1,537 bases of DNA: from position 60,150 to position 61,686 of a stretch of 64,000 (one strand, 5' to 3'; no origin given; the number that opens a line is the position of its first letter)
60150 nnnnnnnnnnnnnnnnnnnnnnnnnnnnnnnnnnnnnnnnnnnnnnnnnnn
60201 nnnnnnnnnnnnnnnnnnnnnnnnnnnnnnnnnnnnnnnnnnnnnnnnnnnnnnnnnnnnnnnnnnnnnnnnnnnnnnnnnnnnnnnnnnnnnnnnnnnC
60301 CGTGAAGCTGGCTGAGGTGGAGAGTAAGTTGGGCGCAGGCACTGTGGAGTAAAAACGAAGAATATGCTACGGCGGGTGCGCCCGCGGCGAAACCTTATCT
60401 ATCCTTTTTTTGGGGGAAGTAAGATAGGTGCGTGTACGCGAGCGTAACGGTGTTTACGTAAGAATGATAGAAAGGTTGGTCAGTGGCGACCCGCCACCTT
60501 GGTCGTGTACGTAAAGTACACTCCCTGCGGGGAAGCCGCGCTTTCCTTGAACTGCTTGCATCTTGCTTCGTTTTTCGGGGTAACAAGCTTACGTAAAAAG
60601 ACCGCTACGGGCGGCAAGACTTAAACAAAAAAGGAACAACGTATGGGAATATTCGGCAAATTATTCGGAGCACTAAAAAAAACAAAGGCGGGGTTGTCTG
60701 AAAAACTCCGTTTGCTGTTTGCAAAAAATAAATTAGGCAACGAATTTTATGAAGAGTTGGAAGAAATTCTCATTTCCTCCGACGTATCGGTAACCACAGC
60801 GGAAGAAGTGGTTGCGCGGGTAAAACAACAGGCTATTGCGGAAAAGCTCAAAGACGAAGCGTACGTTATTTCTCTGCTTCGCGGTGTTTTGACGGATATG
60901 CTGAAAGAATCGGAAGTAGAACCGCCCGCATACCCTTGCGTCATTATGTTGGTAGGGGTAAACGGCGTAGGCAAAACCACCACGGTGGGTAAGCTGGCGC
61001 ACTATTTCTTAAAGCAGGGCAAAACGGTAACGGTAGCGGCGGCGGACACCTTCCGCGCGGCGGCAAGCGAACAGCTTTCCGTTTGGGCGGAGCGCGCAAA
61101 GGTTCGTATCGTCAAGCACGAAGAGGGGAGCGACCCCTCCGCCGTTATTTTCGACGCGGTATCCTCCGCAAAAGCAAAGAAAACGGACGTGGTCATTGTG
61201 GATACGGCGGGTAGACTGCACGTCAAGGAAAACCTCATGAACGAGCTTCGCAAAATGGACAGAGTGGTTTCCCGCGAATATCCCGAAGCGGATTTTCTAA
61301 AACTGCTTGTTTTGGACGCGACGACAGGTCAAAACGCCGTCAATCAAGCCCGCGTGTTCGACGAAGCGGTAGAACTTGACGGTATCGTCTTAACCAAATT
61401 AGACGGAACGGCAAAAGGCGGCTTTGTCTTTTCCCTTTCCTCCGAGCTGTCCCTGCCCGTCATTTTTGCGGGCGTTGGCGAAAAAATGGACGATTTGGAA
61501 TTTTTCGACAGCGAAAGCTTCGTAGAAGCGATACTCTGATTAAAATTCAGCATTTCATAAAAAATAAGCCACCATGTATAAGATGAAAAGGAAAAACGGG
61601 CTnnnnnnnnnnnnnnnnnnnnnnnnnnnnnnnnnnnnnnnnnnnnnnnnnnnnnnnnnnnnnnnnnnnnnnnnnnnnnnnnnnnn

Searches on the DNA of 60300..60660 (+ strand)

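Call 23: search_rna_families(source=window, start=60300, end=60660, threshold=evalue, max_evalue=10)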
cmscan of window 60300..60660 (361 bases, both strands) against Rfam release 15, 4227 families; matches with E-value up to 10: 2.
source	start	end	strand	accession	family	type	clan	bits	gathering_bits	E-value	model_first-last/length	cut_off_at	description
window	60612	60645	+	RF03084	DUF2815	Gene; sRNA;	-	15.2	41.2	4.4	1-62/62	no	DUF2815 RNA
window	60482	60538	+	RF02534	Noro_CRE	Cis-reg;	-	13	35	5.2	1-52/52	no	Norovirus cis-acting replication element (CRE)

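Call 73: search_dna_similar(query=window:60350-60642:+, collection=plasmids, mode=distant, max_evalue=0.01, max_rows=10)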
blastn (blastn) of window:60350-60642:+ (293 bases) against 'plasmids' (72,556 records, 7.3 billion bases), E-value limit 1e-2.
No match.

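Call 74: search_dna_similar(query=window:60350-60642:+, collection=phages, mode=distant, max_evalue=0.01, max_rows=10)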
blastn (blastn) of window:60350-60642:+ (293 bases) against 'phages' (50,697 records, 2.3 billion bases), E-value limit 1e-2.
No match.

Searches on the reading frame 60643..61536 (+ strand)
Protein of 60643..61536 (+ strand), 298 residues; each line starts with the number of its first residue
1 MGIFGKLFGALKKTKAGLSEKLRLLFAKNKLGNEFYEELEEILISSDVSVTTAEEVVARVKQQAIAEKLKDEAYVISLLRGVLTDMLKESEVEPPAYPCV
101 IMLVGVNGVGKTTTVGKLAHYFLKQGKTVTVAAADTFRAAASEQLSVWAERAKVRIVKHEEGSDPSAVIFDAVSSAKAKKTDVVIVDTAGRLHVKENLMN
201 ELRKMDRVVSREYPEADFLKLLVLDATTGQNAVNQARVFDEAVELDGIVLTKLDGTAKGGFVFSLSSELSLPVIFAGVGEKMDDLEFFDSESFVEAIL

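Call 61: find_encoding_contigs(protein=window:60643-61536:+, flank=3000, max_places=10)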
Protein window:60643-61536:+ (298 aa): no gene with exactly this product is on record in the collection.
